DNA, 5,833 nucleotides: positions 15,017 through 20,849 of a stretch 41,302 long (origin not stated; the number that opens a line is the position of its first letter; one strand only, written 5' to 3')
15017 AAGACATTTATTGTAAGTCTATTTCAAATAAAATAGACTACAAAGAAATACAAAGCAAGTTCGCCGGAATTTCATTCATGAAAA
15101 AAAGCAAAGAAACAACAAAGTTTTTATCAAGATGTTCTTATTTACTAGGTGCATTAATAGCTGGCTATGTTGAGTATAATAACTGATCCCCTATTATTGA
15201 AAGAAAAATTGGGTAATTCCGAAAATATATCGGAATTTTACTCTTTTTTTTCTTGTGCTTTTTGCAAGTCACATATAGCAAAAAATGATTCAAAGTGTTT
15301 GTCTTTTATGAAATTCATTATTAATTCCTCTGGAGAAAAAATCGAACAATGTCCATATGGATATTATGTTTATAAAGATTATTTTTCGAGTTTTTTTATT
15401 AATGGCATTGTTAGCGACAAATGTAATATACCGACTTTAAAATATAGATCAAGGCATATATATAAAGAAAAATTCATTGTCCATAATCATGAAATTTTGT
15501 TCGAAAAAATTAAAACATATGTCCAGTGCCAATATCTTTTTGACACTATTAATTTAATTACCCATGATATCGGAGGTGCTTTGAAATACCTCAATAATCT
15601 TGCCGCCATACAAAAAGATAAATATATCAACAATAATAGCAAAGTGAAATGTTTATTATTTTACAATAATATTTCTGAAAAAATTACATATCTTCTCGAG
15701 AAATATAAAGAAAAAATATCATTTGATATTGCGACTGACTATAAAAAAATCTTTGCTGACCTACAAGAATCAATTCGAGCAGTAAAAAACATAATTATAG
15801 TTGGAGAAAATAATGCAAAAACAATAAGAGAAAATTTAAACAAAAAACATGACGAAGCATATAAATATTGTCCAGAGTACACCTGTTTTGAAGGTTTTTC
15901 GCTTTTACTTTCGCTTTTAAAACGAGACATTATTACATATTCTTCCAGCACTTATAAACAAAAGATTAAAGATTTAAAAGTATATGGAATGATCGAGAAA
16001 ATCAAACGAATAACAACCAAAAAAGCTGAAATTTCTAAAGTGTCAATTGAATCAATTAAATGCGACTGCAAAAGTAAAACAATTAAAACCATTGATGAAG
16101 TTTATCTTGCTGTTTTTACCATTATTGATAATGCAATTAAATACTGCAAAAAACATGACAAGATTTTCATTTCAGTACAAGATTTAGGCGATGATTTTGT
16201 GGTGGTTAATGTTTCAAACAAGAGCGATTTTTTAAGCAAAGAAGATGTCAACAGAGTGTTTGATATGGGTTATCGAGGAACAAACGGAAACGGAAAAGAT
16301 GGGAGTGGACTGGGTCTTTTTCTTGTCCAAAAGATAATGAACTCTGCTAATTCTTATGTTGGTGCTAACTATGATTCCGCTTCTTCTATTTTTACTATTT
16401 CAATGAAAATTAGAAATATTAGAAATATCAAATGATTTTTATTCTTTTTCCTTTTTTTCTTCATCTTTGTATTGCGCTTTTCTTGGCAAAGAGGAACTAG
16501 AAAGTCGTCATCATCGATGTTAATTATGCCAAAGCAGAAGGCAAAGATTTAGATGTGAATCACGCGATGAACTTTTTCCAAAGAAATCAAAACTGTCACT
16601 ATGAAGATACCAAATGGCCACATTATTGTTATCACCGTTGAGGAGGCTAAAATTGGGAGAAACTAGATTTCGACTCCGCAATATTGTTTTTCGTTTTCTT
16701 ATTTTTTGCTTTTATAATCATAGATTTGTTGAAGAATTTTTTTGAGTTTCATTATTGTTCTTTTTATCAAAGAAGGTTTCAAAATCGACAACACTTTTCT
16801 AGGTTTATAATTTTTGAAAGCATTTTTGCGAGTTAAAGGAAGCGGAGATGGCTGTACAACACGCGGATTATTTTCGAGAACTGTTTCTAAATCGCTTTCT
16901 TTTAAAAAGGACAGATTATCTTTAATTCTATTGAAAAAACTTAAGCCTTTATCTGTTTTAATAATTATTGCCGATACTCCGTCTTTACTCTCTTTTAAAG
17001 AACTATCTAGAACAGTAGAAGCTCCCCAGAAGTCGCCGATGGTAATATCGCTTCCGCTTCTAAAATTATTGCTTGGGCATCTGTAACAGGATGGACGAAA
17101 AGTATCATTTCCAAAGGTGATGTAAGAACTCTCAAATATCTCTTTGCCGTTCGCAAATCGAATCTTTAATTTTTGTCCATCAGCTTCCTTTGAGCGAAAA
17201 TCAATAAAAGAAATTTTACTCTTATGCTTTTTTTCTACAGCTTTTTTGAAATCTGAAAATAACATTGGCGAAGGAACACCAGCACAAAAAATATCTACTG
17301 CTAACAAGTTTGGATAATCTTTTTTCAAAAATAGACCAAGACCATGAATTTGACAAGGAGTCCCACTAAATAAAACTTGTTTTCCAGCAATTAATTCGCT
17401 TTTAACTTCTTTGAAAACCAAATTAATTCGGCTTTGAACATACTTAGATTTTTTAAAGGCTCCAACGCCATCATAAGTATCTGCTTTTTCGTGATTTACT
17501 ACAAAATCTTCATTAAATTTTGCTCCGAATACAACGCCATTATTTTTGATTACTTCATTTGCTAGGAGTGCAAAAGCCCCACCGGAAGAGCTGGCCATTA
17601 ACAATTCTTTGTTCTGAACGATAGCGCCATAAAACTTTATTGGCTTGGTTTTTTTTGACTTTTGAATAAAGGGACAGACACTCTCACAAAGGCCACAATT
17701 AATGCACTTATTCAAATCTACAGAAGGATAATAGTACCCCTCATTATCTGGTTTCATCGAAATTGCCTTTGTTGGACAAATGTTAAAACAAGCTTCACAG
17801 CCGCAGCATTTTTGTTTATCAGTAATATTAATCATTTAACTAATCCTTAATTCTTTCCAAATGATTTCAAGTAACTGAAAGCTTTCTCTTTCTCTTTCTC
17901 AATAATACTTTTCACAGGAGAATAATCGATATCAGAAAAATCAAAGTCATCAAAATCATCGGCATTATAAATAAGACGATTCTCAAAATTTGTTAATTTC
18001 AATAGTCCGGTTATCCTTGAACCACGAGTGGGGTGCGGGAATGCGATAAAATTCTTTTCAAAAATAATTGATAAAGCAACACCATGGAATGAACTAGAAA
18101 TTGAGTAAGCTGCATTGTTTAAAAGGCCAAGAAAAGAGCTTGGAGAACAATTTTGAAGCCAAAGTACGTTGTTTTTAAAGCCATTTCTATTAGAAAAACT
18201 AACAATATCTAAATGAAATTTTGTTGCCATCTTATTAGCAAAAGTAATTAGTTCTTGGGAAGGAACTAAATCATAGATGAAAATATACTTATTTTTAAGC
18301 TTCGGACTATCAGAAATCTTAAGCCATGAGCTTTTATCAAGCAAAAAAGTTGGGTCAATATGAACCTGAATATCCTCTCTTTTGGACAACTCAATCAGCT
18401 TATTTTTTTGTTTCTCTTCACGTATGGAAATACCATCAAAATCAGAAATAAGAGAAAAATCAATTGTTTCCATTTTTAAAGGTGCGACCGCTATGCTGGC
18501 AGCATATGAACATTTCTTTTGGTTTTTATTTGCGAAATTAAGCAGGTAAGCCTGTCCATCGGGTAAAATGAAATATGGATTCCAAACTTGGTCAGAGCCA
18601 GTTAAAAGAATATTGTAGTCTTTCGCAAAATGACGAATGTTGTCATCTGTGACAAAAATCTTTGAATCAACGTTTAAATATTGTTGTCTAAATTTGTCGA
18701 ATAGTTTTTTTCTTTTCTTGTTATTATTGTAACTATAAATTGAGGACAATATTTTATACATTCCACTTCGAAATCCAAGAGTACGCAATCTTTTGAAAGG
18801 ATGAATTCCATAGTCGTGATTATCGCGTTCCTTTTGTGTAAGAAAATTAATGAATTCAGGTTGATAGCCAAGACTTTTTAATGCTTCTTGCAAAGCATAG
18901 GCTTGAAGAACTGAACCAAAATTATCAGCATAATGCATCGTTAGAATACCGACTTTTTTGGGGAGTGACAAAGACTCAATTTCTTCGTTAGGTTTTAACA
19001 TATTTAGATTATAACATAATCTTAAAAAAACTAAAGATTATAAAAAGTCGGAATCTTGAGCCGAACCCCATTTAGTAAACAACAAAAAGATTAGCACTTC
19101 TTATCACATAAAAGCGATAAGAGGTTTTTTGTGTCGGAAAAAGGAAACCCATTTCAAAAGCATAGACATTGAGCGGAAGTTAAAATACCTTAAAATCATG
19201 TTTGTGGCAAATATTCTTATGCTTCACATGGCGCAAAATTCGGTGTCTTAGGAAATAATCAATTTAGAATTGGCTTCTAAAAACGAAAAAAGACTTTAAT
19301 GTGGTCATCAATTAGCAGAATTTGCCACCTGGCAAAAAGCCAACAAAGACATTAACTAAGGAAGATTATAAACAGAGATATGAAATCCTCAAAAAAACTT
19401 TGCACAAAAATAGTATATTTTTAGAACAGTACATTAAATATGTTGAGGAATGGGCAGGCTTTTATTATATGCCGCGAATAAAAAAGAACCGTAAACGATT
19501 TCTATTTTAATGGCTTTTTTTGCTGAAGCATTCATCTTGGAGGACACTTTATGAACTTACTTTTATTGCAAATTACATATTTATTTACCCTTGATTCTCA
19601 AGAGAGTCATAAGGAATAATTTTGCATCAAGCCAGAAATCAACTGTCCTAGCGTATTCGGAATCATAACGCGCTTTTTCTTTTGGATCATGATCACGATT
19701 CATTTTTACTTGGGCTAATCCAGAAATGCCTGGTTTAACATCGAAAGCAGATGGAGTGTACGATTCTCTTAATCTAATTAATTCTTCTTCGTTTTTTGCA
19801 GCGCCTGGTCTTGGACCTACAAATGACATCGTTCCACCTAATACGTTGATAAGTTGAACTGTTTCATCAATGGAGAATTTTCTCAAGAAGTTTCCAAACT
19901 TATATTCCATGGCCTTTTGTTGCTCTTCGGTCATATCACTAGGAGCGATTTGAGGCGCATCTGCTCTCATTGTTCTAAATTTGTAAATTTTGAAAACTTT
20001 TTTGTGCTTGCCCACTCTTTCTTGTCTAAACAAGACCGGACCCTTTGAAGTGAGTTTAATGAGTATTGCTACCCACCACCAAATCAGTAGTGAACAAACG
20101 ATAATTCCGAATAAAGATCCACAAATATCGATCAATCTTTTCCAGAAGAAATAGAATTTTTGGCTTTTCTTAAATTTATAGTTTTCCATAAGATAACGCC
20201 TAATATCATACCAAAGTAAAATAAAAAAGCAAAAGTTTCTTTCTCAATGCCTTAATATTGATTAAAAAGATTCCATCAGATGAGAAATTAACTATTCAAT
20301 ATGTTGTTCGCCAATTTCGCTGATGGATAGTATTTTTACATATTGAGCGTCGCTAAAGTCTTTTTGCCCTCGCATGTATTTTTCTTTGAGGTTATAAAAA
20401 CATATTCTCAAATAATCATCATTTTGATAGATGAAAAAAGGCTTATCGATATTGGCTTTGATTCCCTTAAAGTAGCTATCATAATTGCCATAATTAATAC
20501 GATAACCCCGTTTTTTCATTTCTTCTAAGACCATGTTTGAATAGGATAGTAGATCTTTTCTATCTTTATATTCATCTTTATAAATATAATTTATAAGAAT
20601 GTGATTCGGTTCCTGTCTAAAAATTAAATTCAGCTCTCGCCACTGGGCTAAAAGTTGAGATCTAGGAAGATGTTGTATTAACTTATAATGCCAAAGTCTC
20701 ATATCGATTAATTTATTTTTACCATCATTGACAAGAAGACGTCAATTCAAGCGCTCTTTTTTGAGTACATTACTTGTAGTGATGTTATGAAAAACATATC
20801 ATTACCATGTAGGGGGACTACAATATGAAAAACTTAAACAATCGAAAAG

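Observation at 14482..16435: Orphan AT-rich two-gene module: REC-domain protein with an unknown output domain plus a soluble Cys-rich-sensor HK-like ATPase; candidate undescribed signalling/defence system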

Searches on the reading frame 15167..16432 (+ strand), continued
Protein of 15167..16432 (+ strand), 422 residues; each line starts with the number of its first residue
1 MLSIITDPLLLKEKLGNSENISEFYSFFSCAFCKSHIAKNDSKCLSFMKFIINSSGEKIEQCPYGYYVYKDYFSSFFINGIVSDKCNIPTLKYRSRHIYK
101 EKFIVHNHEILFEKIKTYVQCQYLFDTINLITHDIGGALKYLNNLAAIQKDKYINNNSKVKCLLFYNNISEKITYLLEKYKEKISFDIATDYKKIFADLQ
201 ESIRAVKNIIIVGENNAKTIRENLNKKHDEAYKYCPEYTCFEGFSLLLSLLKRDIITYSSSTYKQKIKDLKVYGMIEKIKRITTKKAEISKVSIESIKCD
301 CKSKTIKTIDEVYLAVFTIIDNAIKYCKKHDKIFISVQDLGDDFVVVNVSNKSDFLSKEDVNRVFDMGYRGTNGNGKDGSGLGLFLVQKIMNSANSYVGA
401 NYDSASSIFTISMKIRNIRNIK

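Call 78: search_protein_families(library=pfam, alignment_id=A7, max_evalue=1)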
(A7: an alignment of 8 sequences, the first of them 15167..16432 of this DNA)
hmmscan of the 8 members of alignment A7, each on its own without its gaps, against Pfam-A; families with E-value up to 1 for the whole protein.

A. member 1, window:15167-16432:+ (422 aa): 4 families
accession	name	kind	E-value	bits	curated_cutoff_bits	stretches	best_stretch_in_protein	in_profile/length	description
PF02518.31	HATPase_c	-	4.4e-11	43.6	26.4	1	311-399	5-92/111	Histidine kinase-, DNA gyrase B-, and HSP90-like ATPase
PF00439.30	Bromodomain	-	3.4e-05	24.2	21.7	1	291-336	36-81/84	Bromodomain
PF13581.12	HATPase_c_2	-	0.056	13.9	27.4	1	307-394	27-112/127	Histidine kinase-like ATPase domain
PF24531.2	ANC1_spectrin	-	0.6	11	27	1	167-230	14-73/95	Nuclear anchorage protein 1, spectrin repeat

B. families by the number of members that match (of 8 scanned): 14 families
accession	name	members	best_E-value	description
PF02518.31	HATPase_c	8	4.4e-11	Histidine kinase-, DNA gyrase B-, and HSP90-like ATPase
PF14501.12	HATPase_c_5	4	6.8e-07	GHKL domain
PF13581.12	HATPase_c_2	3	0.056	Histidine kinase-like ATPase domain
PF00439.30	Bromodomain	1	3.4e-05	Bromodomain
PF03639.19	Glyco_hydro_81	1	0.014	Glycosyl hydrolase family 81 N-terminal domain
PF03127.19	GAT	1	0.018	GAT domain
PF10875.13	DUF2670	1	0.053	Protein of unknown function (DUF2670)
PF01025.24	GrpE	1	0.071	GrpE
PF08946.15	Osmo_CC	1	0.08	Osmosensory transporter coiled coil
PF22535.1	DUF7003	1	0.13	Family of unknown function (DUF7003)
PF11524.14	SeleniumBinding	1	0.14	Selenium binding protein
PF07657.19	MNNL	1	0.2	N terminus of Notch ligand C2-like domain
PF08651.15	DASH_Duo1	1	0.35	DASH complex subunit Duo1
PF24531.2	ANC1_spectrin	1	0.6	Nuclear anchorage protein 1, spectrin repeat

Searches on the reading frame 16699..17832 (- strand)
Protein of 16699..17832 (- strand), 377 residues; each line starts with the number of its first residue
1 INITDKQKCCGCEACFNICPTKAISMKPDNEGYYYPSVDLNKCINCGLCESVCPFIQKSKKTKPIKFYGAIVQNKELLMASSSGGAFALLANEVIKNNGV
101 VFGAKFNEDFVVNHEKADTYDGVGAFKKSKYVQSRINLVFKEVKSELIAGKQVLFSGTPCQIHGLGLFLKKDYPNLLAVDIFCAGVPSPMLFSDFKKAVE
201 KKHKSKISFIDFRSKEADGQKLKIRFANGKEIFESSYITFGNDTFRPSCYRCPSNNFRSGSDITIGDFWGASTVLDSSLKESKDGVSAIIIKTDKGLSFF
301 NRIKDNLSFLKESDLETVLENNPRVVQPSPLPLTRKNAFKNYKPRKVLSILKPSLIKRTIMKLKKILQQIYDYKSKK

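Call 9: search_protein_families(library=pfam, proteins=[window:16699-17832:-], max_evalue=0.001)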
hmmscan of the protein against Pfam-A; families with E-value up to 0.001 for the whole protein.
window:16699-17832:- (377 aa): 10 families
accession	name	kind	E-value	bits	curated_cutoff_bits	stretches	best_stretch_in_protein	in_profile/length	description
PF04432.18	FrhB_FdhB_C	-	5.4e-24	85.2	23.3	1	151-307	2-140/150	Coenzyme F420 hydrogenase/dehydrogenase, beta subunit C terminus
PF00037.32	Fer4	-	4.1e-11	42.7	21.1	2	37-55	2-20/24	4Fe-4S binding domain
PF12838.12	Fer4_7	-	8.6e-10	39.4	27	1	8-55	1-50/52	4Fe-4S dicluster domain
PF13183.11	Fer4_8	-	3.4e-08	34.3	27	1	40-73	2-35/68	4Fe-4S dicluster domain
PF13187.11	Fer4_9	-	1.2e-06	28.9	27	1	8-54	1-48/52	4Fe-4S dicluster domain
PF14697.11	Fer4_21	-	1.3e-06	28.9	35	1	5-55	4-53/59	4Fe-4S dicluster domain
PF13237.11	Fer4_10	-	2.1e-06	28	25.5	1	3-54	3-53/53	4Fe-4S dicluster domain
PF12797.12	Fer4_2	-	3.1e-06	27.2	24.5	1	35-55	2-22/22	4Fe-4S binding domain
PF12837.12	Fer4_6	-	4.9e-06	26.7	25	1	36-55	2-21/24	4Fe-4S binding domain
PF25160.1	LdpA_Fe-S-bd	-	0.00018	21.7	27.6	1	14-56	8-41/49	LdpA Fe-S cluster-binding domain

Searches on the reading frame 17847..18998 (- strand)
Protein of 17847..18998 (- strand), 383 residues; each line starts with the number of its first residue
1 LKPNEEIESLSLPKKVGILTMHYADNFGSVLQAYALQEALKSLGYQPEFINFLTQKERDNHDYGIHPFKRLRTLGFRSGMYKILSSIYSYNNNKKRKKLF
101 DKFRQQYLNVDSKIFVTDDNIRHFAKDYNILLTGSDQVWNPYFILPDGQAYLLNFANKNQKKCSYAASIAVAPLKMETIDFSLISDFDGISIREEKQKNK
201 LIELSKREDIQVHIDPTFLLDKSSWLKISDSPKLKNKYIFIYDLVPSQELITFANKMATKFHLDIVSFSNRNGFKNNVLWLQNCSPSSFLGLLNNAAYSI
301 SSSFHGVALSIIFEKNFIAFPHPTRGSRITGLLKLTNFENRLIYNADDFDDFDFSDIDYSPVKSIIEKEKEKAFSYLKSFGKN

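Call 9: search_protein_families(library=pfam, proteins=[window:17847-18998:-], max_evalue=0.001)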
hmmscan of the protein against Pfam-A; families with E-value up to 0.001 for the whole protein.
window:17847-18998:- (383 aa): 1 family
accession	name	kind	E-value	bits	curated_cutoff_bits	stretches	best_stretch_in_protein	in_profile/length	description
PF04230.19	PS_pyruv_trans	-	6.9e-26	92.2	25.3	1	26-321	1-277/280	Polysaccharide pyruvyl transferase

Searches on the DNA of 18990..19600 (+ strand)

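Call 97: search_dna_similar(query=window:18990-19600:+, collection=plasmids, mode=distant, max_rows=8)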
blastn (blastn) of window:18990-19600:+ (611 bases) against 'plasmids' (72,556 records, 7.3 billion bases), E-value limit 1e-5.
No match.

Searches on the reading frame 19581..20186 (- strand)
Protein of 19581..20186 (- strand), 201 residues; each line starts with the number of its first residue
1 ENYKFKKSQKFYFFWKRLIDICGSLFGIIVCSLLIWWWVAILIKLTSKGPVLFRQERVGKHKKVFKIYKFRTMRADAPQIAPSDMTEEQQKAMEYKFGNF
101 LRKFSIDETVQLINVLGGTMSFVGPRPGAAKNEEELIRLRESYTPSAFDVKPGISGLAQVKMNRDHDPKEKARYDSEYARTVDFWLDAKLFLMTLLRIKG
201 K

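Call 9: search_protein_families(library=pfam, proteins=[window:19581-20186:-], max_evalue=0.001)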
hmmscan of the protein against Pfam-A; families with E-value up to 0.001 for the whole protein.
window:19581-20186:- (201 aa): 1 family
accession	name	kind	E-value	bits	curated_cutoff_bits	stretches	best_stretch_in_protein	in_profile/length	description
PF02397.22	Bac_transf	-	4.4e-56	189.7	27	1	16-197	1-176/179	Bacterial sugar transferase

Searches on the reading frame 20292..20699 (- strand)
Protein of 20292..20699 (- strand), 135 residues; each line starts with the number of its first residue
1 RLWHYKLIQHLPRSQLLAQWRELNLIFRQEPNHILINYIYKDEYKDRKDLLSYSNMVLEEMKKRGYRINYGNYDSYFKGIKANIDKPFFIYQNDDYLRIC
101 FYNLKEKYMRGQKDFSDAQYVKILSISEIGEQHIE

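Call 9: search_protein_families(library=pfam, proteins=[window:20292-20699:-], max_evalue=0.001)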
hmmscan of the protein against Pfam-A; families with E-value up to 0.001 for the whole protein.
window:20292-20699:- (135 aa): 1 family
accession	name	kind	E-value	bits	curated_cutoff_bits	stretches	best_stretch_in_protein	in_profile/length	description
PF03013.19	Pyr_excise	-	5e-14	52.9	23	1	1-69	2-76/81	Pyrimidine dimer DNA glycosylase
